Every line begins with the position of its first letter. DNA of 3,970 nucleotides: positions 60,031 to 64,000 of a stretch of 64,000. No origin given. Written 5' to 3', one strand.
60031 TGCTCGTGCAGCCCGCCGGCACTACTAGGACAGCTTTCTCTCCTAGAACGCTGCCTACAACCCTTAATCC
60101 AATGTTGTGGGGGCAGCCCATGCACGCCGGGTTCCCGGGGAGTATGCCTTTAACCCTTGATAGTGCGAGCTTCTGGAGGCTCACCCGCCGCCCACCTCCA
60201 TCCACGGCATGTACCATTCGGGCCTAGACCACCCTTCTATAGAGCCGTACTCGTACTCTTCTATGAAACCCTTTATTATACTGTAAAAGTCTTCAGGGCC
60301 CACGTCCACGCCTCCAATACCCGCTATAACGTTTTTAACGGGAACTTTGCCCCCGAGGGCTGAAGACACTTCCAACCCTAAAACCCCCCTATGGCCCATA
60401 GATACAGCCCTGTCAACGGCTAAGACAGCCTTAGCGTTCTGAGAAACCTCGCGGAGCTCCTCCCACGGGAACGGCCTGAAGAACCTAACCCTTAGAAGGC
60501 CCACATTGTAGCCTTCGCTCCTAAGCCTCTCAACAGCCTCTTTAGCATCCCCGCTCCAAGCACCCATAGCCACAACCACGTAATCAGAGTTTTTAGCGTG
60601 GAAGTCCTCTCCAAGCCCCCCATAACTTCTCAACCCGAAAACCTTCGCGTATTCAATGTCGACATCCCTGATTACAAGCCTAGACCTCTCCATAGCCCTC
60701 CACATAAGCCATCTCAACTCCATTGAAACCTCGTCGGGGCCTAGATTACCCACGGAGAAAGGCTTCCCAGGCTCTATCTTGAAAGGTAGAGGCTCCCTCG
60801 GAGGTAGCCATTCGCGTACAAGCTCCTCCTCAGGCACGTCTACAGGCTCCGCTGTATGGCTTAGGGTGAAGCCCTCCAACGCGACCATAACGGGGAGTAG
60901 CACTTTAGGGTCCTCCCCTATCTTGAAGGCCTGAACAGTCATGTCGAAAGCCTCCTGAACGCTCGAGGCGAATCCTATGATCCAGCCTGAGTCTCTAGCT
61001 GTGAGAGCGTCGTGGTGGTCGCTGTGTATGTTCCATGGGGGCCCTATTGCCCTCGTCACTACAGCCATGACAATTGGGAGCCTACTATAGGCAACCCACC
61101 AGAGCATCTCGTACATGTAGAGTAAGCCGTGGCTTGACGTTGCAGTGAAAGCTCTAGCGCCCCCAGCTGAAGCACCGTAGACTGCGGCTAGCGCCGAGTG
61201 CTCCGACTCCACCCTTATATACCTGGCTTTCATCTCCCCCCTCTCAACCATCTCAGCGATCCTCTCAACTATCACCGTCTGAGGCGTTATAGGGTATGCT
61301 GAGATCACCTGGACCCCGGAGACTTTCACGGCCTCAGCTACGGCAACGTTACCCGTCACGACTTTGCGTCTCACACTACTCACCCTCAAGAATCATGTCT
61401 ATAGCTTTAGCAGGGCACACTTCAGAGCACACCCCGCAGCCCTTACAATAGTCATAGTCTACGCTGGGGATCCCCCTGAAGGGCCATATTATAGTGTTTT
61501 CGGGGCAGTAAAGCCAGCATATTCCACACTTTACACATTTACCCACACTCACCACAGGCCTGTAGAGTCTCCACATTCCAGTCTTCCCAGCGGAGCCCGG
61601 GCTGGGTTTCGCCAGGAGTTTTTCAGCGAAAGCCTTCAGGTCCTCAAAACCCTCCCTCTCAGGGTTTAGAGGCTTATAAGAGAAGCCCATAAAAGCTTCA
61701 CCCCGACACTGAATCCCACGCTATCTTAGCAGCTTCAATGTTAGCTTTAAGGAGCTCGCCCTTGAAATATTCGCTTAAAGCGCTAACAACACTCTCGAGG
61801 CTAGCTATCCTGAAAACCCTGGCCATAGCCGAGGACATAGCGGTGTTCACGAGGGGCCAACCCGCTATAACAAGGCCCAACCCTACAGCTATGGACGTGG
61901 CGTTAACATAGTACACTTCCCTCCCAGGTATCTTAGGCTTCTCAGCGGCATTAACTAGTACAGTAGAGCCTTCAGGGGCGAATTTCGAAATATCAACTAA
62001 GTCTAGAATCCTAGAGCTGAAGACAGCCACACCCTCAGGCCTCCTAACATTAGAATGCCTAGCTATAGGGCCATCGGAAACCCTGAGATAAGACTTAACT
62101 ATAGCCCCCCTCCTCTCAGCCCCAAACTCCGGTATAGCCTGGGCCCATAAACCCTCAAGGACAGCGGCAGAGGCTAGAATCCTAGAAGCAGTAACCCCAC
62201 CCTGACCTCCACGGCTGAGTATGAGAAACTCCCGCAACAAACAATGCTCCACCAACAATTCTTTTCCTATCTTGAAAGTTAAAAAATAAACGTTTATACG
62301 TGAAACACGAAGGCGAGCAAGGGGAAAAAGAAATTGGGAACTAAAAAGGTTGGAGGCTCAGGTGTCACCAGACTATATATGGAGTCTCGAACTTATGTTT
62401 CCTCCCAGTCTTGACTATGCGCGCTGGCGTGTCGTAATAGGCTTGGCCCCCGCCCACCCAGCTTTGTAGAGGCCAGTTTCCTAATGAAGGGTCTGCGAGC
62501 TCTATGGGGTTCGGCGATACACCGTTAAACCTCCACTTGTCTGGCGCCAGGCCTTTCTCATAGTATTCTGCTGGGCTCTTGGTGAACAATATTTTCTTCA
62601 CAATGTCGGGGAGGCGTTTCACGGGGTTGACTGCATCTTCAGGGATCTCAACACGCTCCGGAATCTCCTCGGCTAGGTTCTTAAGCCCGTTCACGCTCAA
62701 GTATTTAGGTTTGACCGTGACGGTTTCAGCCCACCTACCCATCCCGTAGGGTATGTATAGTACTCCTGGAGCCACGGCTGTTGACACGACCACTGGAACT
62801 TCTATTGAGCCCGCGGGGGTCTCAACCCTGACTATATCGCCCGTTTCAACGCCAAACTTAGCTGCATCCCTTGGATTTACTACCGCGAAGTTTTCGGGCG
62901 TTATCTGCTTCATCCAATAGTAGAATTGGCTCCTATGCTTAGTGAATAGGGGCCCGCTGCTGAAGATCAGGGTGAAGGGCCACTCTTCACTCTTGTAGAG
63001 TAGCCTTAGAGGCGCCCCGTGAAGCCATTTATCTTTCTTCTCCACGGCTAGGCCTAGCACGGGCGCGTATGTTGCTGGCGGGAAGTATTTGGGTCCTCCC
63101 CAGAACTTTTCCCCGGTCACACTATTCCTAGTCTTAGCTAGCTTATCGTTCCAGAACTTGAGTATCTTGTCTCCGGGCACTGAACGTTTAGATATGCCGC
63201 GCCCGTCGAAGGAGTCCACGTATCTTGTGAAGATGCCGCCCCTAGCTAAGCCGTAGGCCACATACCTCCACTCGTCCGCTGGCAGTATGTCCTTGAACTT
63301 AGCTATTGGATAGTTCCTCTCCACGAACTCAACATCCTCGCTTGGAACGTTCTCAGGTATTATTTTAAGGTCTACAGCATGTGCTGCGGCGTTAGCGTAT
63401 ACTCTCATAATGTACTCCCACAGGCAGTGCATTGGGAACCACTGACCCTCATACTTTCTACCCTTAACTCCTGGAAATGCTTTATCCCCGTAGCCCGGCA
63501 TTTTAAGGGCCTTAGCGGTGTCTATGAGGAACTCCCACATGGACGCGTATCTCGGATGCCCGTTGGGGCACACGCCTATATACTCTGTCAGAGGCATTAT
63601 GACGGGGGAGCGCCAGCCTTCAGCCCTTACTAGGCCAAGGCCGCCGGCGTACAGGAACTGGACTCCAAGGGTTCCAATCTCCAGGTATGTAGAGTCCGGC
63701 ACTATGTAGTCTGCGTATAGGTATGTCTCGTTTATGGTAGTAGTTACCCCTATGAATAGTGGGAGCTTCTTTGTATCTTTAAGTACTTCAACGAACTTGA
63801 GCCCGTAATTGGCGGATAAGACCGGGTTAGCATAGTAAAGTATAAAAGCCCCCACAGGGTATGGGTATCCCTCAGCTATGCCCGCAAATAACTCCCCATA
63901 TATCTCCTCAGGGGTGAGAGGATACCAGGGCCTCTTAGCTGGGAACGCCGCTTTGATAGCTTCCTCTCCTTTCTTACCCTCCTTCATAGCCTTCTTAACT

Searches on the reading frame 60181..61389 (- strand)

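Call 76: search_protein_families(library=pfam, proteins=[window:60181-61389:-])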
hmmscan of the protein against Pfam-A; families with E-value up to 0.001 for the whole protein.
window:60181-61389:- (402 aa): 3 families
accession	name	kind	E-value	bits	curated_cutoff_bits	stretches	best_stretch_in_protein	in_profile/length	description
PF01855.24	POR_N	-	4.7e-70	236.4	27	1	20-243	2-229/231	Pyruvate flavodoxin/ferredoxin oxidoreductase, thiamine diP-bdg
PF17147.9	PFOR_II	-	1.2e-32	112.7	27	1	269-367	2-101/102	Pyruvate:ferredoxin oxidoreductase core domain II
PF02780.25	Transketolase_C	-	1.8e-07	31.6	25.9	1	265-363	7-104/124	Transketolase, C-terminal domain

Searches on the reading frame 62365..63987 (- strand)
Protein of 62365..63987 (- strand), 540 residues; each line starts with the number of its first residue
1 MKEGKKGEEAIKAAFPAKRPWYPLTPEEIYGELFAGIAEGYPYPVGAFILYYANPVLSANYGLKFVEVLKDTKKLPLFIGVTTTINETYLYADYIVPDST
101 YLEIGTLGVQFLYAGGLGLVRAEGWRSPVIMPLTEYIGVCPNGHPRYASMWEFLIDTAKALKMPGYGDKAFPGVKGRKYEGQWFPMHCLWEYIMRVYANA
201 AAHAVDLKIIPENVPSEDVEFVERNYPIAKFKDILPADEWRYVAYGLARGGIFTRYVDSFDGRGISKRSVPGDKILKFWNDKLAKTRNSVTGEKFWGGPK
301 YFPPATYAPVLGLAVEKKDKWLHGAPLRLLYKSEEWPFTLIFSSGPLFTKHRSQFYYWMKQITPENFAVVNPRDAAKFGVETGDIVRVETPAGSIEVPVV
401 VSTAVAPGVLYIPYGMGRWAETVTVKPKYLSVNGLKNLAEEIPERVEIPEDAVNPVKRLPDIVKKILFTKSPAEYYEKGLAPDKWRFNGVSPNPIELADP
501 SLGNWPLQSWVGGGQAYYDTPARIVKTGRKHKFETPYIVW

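Call 36: find_encoding_contigs(protein=window:62365-63987:-, flank=10000, max_places=2)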
Protein window:62365-63987:- (540 aa): no gene with exactly this product is on record in the collection.

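Call 76: search_protein_families(library=pfam, proteins=[window:62365-63987:-])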
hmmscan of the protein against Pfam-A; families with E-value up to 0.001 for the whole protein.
window:62365-63987:- (540 aa): 1 family
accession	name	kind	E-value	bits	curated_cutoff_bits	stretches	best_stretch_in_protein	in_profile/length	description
PF01568.27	Molydop_binding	-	2.9e-15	56.7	26.8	1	362-418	27-82/110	Molydopterin dinucleotide binding domain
